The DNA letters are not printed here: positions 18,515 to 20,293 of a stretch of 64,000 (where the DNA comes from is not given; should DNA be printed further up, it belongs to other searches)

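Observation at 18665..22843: Soluble fumarate-reductase-type FAD enzyme with its own NAD(P)H / poly-Fe-S electron-input module (possible electron bifurcation or confurcation)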

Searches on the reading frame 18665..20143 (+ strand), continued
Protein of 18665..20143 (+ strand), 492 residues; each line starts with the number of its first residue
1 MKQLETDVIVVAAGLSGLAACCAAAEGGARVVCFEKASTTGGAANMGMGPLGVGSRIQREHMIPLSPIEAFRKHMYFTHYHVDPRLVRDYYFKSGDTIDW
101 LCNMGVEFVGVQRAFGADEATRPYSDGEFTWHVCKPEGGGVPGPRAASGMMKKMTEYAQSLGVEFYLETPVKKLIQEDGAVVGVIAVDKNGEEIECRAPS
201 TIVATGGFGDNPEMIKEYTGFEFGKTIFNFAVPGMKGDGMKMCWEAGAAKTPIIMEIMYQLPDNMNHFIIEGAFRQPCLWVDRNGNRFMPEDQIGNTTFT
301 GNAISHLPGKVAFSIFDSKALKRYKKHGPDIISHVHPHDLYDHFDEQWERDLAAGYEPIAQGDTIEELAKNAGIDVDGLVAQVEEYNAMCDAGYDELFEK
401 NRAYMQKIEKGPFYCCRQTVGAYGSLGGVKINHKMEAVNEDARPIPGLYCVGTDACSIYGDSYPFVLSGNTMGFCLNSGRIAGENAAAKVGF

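Call 97: search_protein_families(library=pfam, proteins=[L055:3424-4077:+, L055:4077-4727:+, L055:4740-5585:+, L055:5684-6619:+, L055:6844-8388:+, L055:15698-16486:+, L055:16560-17498:+, L055:17679-18893:+, L055:19004-19768:+], max_evalue=0.0001)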
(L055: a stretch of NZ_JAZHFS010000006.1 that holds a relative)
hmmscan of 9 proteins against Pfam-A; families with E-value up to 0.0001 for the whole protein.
L055:3424-4077:+ (217 aa): 2 families
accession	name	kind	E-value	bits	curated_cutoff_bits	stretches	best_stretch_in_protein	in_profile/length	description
PF01144.29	CoA_trans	-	5.5e-67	225.8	23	1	6-213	3-215/217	Coenzyme A transferase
PF02550.21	AcetylCoA_hydro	-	4.7e-05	23.9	24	0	2-43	7-48/198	Acetyl-CoA hydrolase/transferase N-terminal domain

L055:4077-4727:+ (216 aa): 2 families
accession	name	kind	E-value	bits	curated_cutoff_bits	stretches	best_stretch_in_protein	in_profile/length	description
PF01144.29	CoA_trans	-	2.8e-46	158.1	23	1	7-199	4-216/217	Coenzyme A transferase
PF13336.12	AcetylCoA_hyd_C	-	1.3e-05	25.6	23.7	1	98-179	36-127/154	Acetyl-CoA hydrolase/transferase C-terminal domain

L055:4740-5585:+ (281 aa): 1 family
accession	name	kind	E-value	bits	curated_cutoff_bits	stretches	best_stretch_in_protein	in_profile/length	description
PF05853.18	BKACE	-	7e-102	340.9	24.8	1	10-278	1-274/274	beta-keto acid cleavage enzyme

L055:5684-6619:+ (311 aa): 2 families
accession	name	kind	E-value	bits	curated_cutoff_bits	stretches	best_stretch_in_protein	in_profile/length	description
PF02737.24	3HCDH_N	-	7.1e-57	192.7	22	1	7-187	1-179/180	3-hydroxyacyl-CoA dehydrogenase, NAD binding domain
PF00725.27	3HCDH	-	6.7e-21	75.1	22.1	1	190-288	1-97/97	3-hydroxyacyl-CoA dehydrogenase, C-terminal domain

L055:6844-8388:+ (514 aa): 8 families
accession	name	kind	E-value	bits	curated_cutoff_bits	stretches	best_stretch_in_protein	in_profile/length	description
PF00158.32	Sigma54_activat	-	1.9e-71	239.6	20.2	1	203-371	1-168/168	Sigma-54 interaction domain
PF25601.1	AAA_lid_14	-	5.9e-21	74.5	27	1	376-446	1-72/87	AAA+ ATPase lid domain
PF14532.12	Sigma54_activ_2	-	1.5e-20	74.2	25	1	204-375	1-138/138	Sigma-54 interaction domain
PF18024.7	HTH_50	-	8.6e-12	45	27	1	463-508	3-48/50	Helix-turn-helix domain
PF13426.13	PAS_9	-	3.4e-11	43.8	27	1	70-168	1-103/103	PAS domain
PF00989.32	PAS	-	9.5e-11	42.2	22.6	1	67-165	8-112/113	PAS fold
PF07728.20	AAA_5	-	2.1e-07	31.5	22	1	227-347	2-124/139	AAA domain (dynein-related subfamily)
PF08448.16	PAS_4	-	7.4e-06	26.6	23.1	1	67-169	2-108/110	PAS fold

L055:15698-16486:+ (262 aa): 3 families
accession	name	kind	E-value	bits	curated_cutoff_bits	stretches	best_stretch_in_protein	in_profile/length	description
PF00106.31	adh_short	-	1e-41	143.1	26.6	1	16-205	1-188/195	short chain dehydrogenase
PF13561.12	adh_short_C2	-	3.4e-41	141.8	27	1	26-259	7-235/236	Enoyl-(Acyl carrier protein) reductase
PF08659.16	KR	-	2e-16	60.9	22.6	1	18-180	3-164/180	KR domain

L055:16560-17498:+ (312 aa): 1 family
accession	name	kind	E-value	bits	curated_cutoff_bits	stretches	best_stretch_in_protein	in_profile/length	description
PF04199.19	Cyclase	-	2.6e-31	109.2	23.1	1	7-170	1-142/142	Putative cyclase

L055:17679-18893:+ (404 aa): 3 families
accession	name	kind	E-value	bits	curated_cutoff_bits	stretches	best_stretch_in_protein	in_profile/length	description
PF07690.21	MFS_1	-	2.7e-43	148.7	33.4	2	25-271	12-266/347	Major Facilitator Superfamily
PF00083.30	Sugar_tr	-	2.4e-12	46.9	22.3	1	43-186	44-194/452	Sugar (and other) transporter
PF13347.12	MFS_2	-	2.5e-07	30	27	1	45-129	259-345/427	MFS/sugar transport protein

L055:19004-19768:+ (254 aa): 1 family
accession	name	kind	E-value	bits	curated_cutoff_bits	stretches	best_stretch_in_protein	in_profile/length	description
PF01925.25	TauE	-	2.4e-30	106.4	32.6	1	21-252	2-237/237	Sulfite exporter TauE/SafE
